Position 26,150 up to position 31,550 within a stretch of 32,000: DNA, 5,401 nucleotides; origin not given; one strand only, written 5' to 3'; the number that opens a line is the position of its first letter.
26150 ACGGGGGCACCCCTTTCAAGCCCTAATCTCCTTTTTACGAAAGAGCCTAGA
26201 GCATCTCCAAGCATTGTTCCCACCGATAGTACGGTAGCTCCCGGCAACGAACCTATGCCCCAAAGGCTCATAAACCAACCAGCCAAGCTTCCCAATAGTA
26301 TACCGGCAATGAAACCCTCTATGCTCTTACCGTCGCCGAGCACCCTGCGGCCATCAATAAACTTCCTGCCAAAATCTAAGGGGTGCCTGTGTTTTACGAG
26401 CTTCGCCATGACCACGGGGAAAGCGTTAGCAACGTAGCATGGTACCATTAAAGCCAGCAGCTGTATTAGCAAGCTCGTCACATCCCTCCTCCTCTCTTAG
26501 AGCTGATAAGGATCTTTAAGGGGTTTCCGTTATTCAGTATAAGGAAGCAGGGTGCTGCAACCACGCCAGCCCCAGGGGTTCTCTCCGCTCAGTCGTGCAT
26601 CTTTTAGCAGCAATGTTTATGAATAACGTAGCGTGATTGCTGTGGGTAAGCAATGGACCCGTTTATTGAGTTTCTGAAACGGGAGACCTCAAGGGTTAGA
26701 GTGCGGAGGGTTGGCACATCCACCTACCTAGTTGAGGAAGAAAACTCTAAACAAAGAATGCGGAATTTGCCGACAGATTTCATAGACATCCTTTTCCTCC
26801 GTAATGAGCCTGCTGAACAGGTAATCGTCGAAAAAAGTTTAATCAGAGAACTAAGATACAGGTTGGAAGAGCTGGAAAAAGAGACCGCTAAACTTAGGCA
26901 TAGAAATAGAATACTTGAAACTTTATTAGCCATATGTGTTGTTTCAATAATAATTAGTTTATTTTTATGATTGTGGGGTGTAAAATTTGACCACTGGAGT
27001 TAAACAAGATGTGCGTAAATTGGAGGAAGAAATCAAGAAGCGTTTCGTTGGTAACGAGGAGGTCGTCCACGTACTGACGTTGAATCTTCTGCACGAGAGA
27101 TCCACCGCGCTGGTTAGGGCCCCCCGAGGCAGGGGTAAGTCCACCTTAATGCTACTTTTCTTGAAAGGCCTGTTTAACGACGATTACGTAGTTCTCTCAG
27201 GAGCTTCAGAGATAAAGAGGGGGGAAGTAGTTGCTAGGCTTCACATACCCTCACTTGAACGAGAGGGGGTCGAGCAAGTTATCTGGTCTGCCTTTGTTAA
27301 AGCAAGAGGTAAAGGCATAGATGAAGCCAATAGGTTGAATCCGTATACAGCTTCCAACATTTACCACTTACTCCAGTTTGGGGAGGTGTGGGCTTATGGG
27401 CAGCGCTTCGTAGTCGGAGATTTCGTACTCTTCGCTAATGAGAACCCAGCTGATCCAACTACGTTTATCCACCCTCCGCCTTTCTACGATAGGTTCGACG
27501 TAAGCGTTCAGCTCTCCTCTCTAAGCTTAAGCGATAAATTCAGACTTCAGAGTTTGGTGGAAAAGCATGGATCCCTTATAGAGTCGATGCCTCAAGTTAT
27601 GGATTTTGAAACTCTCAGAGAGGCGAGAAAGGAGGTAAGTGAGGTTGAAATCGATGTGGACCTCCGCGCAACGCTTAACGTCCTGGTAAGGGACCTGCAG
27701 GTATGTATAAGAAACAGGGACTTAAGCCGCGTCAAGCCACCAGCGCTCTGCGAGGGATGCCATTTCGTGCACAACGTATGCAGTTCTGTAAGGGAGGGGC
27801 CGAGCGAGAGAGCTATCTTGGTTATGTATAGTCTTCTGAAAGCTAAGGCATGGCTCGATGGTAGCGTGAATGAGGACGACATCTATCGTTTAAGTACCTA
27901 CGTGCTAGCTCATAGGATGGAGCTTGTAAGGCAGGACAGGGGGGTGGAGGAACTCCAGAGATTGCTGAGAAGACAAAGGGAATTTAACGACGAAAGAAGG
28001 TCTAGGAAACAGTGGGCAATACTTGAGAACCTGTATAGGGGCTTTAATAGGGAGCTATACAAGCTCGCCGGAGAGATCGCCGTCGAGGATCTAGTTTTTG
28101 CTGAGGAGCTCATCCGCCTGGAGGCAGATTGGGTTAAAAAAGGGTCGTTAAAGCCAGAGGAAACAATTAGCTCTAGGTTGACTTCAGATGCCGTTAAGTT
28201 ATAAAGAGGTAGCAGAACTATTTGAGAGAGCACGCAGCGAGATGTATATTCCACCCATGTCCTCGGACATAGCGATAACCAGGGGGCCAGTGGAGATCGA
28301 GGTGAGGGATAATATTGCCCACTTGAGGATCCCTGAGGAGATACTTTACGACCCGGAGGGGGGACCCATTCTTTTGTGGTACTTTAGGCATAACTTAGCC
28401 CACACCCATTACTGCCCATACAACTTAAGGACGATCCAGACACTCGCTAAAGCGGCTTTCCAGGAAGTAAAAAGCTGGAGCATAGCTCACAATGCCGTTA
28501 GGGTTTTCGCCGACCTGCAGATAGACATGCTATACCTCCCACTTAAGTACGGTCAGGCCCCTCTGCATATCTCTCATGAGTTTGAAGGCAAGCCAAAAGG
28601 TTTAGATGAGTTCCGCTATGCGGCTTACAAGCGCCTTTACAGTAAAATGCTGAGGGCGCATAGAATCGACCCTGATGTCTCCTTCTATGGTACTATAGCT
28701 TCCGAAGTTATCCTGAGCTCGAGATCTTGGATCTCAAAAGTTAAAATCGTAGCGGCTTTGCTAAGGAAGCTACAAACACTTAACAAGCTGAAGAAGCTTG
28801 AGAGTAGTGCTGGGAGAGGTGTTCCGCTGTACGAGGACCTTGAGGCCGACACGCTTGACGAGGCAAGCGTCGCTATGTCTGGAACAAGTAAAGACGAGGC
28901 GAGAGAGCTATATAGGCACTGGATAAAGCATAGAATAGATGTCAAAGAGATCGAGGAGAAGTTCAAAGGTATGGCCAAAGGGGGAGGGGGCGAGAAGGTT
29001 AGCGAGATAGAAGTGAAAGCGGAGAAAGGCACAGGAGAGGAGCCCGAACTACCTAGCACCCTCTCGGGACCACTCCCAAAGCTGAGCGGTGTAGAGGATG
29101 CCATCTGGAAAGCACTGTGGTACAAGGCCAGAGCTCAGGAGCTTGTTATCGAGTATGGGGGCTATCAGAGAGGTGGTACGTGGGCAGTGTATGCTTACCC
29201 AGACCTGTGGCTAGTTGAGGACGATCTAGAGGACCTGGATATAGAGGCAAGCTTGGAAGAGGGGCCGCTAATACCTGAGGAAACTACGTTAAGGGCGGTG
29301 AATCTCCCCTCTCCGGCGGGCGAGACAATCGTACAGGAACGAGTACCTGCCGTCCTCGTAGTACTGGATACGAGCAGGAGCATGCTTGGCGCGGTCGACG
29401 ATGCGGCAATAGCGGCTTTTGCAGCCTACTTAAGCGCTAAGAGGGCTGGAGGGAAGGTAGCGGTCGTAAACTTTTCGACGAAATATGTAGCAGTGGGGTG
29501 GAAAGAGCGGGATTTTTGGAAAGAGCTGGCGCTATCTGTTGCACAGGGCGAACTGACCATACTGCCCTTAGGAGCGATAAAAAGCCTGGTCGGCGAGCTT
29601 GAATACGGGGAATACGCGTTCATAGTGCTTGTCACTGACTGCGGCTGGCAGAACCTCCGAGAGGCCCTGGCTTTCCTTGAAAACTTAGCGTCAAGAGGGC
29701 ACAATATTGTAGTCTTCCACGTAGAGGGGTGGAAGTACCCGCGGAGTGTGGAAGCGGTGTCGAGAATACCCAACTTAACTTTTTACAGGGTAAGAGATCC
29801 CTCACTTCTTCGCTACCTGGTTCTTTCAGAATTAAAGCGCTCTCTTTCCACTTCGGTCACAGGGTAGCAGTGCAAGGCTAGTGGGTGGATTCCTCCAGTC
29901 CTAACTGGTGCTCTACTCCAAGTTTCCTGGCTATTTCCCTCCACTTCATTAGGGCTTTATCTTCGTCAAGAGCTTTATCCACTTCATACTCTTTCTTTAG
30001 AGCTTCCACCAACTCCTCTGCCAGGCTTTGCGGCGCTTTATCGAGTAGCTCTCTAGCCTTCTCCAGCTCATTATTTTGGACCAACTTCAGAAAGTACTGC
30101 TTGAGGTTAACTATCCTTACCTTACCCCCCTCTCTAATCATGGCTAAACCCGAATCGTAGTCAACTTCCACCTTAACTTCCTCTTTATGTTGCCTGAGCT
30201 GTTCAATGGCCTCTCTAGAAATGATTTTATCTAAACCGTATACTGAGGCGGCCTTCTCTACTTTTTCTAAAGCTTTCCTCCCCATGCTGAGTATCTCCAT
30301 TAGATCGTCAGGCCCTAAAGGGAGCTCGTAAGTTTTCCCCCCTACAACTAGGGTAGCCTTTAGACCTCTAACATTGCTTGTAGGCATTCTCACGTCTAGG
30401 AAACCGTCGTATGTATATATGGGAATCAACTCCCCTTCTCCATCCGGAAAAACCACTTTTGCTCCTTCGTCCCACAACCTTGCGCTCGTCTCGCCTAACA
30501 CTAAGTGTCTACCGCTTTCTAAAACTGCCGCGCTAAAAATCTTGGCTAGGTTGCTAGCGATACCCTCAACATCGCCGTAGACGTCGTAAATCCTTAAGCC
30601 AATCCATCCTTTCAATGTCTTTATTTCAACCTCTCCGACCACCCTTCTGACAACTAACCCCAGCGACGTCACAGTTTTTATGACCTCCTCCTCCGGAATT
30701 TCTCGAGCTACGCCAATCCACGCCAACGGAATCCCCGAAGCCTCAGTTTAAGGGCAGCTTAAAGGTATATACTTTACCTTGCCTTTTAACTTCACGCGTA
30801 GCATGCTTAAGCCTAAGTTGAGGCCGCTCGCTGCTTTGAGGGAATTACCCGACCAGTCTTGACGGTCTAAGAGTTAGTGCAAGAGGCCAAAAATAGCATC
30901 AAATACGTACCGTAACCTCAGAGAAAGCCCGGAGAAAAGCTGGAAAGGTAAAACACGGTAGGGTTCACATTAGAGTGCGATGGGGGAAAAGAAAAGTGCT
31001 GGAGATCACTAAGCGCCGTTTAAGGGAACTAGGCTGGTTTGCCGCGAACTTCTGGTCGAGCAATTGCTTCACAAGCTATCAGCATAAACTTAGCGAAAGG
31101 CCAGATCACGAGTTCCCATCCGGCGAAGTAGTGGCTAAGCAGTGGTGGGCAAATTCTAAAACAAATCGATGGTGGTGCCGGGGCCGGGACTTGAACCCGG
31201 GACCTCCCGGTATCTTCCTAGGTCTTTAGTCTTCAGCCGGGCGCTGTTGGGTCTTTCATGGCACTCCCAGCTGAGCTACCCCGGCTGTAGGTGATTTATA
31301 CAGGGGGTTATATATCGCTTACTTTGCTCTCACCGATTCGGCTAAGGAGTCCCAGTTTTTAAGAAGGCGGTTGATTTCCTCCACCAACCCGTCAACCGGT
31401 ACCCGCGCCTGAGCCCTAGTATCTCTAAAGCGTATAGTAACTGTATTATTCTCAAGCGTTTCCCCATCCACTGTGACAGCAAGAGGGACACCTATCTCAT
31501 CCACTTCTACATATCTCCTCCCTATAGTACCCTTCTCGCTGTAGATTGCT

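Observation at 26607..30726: Uncharacterised MoxR-like AAA+ / vWA operon with an inactivated peptidase-like head, a tail-anchored coiled-coil partner and a convergent orphan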

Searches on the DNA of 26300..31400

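Call 90: search_rna_families(source=window, start=26300, end=31400, threshold=evalue, max_evalue=1)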
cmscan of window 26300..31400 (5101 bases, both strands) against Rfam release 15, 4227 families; matches with E-value up to 1: 1.
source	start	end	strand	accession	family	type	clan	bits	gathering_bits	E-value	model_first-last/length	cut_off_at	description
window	31176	31285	-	RF00005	tRNA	Gene; tRNA;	CL00001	46.1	29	9.4e-08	1-71/71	no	tRNA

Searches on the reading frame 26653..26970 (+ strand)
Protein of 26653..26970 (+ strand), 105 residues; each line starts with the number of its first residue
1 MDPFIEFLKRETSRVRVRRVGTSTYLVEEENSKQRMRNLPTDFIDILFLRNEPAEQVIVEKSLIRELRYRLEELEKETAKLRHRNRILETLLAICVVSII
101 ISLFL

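Call 3: search_protein_families(library=pfam, proteins=[window:26653-26970:+], max_evalue=1)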
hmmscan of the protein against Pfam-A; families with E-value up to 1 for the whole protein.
window:26653-26970:+ (105 aa): 2 families
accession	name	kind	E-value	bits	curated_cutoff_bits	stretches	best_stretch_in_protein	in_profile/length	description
PF09813.14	Coa3_cc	-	0.0053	16.8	27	1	76-99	4-28/48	Cytochrome c oxidase assembly factor 3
PF13600.11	DUF4140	-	0.15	12.9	27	1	55-93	65-96/98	N-terminal domain of unknown function (DUF4140)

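Call 4: search_protein_families(library=ncbifam, proteins=[window:26653-26970:+], max_evalue=1)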
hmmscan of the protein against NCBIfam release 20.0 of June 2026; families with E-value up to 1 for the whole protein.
window:26653-26970:+ (105 aa): 2 families
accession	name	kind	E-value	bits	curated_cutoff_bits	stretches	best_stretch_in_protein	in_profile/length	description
NF047652.1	NGO1151_fam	equivalog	0.022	15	50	1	66-92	2-28/81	NGO1151 family protein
NF011252.0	PRK14658.1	equivalog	0.076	13.1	149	1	37-71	62-96/115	holo-ACP synthase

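Call 5: search_protein_families(library=padloc, proteins=[window:26653-26970:+], max_evalue=1)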
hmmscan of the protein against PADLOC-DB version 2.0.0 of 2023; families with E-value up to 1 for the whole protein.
window:26653-26970:+ (105 aa): 0 families
